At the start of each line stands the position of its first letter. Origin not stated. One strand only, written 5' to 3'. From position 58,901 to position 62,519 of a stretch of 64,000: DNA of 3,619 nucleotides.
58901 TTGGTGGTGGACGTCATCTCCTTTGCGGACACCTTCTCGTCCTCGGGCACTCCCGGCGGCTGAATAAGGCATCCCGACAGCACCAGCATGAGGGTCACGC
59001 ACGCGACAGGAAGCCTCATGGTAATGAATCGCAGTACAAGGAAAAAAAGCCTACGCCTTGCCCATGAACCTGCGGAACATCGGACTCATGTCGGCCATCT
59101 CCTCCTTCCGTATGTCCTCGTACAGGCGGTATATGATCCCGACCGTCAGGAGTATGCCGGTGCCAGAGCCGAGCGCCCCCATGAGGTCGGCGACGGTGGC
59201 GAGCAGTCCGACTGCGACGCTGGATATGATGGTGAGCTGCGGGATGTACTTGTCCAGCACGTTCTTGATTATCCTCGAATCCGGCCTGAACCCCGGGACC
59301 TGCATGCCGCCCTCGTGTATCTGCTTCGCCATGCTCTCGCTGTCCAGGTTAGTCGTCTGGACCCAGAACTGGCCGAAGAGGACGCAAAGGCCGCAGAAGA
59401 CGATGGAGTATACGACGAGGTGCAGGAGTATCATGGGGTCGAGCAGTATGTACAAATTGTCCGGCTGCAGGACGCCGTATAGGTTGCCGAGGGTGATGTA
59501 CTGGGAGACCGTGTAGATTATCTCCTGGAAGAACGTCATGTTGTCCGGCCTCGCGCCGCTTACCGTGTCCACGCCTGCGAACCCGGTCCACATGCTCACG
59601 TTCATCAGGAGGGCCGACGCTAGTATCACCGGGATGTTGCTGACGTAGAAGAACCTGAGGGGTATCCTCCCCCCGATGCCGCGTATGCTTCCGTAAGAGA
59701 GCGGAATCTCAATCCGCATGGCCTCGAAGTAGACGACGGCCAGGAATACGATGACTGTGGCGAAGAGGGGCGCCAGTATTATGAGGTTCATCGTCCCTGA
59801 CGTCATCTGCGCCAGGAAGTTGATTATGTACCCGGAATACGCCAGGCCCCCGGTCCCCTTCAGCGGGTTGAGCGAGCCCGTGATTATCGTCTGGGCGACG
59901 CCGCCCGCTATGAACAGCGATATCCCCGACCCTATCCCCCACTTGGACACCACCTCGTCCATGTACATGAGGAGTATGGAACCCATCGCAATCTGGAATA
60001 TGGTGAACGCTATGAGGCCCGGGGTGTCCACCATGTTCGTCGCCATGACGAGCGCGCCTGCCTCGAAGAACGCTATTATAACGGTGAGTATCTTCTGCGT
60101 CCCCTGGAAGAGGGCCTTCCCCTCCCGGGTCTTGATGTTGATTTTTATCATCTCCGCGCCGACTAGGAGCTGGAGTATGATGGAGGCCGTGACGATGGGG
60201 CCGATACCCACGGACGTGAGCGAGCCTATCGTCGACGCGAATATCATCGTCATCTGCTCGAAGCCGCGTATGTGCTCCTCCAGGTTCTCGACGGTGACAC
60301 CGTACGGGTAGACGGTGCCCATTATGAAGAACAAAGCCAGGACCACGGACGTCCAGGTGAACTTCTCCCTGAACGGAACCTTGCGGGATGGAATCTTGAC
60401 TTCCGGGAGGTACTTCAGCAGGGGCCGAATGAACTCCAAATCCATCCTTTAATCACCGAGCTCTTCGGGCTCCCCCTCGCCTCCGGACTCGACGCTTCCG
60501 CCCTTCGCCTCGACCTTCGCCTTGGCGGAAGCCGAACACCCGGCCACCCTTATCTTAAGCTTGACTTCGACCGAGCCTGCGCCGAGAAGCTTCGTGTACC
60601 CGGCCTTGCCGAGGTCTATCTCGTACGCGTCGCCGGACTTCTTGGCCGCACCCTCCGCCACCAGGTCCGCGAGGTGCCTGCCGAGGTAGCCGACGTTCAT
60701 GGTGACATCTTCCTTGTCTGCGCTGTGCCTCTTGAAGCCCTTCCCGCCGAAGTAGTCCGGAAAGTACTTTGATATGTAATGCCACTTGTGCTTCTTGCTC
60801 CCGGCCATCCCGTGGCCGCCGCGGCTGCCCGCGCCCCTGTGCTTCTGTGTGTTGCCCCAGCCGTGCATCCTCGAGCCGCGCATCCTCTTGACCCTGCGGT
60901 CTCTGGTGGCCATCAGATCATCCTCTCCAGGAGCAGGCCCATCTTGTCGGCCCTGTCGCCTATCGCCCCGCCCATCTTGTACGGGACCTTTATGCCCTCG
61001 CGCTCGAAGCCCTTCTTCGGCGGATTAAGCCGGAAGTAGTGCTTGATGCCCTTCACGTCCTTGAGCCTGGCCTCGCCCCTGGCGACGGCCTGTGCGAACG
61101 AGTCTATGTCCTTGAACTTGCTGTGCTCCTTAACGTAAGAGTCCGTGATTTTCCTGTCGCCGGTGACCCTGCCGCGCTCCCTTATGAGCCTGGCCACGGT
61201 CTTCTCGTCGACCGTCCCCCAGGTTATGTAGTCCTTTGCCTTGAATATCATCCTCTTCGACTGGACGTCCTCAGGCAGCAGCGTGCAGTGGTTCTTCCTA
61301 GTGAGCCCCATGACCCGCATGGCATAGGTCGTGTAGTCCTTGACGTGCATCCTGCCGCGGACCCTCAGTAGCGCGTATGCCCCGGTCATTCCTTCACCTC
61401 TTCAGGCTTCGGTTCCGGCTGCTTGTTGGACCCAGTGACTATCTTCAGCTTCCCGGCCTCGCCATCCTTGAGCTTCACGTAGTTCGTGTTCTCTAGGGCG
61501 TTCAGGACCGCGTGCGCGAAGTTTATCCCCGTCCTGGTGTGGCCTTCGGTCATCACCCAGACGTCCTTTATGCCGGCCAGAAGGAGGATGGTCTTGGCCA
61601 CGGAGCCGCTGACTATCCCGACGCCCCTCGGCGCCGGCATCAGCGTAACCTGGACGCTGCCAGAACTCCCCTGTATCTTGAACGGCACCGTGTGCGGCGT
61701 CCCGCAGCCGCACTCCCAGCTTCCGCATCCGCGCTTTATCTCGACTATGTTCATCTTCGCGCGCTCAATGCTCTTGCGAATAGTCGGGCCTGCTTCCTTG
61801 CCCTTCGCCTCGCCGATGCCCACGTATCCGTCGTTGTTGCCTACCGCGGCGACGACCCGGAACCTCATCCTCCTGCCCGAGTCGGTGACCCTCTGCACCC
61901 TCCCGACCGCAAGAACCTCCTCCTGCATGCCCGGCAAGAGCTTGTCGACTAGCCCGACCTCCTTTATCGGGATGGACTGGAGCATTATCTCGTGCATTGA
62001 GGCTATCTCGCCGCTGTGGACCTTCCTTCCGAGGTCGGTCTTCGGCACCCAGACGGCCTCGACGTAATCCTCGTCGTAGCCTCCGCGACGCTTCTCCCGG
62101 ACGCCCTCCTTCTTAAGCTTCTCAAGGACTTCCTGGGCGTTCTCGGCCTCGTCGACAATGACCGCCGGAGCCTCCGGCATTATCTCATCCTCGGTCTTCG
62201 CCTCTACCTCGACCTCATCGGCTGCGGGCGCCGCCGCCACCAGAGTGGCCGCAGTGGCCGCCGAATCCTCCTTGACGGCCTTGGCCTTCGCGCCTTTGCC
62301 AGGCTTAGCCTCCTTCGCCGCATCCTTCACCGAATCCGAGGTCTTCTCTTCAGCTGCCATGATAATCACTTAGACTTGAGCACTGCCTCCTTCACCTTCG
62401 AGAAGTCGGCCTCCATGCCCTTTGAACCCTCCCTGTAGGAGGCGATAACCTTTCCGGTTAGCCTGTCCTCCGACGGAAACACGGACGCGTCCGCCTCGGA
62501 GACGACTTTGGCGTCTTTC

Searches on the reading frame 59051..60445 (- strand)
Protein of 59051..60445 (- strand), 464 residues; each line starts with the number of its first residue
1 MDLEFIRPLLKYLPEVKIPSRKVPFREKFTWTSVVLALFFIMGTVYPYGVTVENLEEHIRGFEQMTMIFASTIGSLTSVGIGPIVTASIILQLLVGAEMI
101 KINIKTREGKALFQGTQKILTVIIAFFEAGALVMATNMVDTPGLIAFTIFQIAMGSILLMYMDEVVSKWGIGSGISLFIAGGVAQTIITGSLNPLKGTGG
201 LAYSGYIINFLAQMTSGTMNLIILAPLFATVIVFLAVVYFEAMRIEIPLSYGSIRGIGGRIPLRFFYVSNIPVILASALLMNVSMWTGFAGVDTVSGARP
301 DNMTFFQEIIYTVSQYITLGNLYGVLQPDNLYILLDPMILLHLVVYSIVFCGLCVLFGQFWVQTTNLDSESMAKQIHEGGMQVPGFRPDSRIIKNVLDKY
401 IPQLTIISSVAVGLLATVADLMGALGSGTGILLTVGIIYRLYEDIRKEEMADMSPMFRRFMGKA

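Call 7: search_protein_families(library=pfam, proteins=[window:59051-60445:-], max_evalue=0.01)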
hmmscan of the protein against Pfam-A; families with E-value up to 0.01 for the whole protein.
window:59051-60445:- (464 aa): 1 family
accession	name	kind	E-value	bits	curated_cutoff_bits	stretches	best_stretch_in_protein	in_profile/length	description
PF00344.25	SecY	-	1.1e-67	229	32.2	1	75-442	1-306/306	SecY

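Call 34: list_cluster_members(proteins=[P0057, window:59051-60445:-, window:52409-55609:-, window:43667-45172:+])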
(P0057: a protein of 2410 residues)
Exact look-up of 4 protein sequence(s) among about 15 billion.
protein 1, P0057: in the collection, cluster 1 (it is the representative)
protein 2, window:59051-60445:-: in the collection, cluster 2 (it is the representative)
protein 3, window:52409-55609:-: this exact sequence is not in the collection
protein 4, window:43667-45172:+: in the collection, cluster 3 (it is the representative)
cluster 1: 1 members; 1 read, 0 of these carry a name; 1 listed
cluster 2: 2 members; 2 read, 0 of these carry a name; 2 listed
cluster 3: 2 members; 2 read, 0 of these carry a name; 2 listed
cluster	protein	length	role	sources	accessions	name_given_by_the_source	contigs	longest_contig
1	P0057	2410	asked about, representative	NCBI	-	-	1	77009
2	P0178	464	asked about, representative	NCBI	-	-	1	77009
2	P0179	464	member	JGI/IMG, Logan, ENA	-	-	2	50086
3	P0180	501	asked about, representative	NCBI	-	-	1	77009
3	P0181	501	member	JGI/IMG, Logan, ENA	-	-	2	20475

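Call 46: find_encoding_contigs(protein=window:59051-60445:-, flank=10000, max_places=4)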
Protein window:59051-60445:- (464 aa): no gene with exactly this product is on record in the collection.

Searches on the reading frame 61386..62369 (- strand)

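Call 94: search_protein_families(library=pfam, proteins=[window:61386-62369:-], max_evalue=0.00001)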
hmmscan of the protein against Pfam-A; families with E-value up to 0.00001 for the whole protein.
window:61386-62369:- (327 aa): 2 families
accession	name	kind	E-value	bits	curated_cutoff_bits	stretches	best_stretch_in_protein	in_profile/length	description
PF00333.26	Ribosomal_S5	-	7.6e-22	77.5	27.1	1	148-212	1-65/65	Ribosomal protein S5, N-terminal domain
PF03719.21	Ribosomal_S5_C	-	1.8e-19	69.4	21.5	1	234-297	1-63/71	Ribosomal protein S5, C-terminal domain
